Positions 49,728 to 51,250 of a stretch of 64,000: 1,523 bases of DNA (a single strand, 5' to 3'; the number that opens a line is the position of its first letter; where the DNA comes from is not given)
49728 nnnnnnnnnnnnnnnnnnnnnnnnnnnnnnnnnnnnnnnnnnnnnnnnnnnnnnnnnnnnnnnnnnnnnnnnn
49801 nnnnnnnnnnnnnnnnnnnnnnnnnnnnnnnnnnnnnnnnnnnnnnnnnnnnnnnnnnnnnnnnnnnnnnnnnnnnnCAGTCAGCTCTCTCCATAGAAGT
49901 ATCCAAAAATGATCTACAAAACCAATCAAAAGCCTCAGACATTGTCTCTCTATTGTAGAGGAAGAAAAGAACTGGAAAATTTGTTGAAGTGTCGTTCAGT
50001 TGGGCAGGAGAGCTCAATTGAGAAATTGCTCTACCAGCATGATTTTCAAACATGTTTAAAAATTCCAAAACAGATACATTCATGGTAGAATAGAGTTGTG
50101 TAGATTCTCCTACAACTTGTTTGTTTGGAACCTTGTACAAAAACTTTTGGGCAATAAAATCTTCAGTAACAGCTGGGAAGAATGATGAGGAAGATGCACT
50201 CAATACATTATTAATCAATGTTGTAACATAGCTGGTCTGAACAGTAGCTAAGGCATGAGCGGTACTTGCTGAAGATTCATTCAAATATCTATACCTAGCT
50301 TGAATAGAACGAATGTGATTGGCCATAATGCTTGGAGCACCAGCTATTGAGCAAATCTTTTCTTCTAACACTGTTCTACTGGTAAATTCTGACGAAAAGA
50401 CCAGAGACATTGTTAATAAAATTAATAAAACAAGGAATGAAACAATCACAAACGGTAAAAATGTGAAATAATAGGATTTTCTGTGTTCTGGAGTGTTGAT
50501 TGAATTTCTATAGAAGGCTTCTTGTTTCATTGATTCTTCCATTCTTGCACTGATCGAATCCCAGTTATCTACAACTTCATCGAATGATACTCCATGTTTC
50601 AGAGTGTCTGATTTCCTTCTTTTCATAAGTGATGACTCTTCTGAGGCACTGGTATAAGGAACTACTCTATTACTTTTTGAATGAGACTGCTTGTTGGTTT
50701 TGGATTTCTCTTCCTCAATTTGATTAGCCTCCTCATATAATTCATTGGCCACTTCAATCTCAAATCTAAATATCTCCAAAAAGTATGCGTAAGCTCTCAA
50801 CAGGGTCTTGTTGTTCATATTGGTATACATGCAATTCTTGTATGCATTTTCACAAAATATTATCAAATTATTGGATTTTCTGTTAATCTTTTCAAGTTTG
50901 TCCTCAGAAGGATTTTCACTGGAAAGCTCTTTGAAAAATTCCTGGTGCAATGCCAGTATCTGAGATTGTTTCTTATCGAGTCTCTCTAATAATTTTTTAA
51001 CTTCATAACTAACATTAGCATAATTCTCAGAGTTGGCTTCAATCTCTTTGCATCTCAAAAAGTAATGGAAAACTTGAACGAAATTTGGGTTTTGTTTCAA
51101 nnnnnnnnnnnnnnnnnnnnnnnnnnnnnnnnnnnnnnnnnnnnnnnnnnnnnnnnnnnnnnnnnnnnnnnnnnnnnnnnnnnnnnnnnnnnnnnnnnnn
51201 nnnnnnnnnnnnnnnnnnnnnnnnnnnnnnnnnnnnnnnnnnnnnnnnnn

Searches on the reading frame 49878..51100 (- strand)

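Call 10: search_protein_families(library=pfam, proteins=[window:49878-51100:-], max_evalue=1)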
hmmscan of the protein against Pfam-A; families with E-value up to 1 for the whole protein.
window:49878-51100:- (407 aa): 3 families
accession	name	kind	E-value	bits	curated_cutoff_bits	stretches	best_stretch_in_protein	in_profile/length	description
PF25474.1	TPR_TmcB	-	2.7e-12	47.1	27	1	17-134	6-124/125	TmcB, TPR repeats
PF20145.4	ARMET_N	-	0.015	16.1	26.9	0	112-157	11-56/96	ARMET, N-terminal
PF24245.1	INO80F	-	0.019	15.5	25.1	1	16-43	11-38/47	INO80 complex subunit F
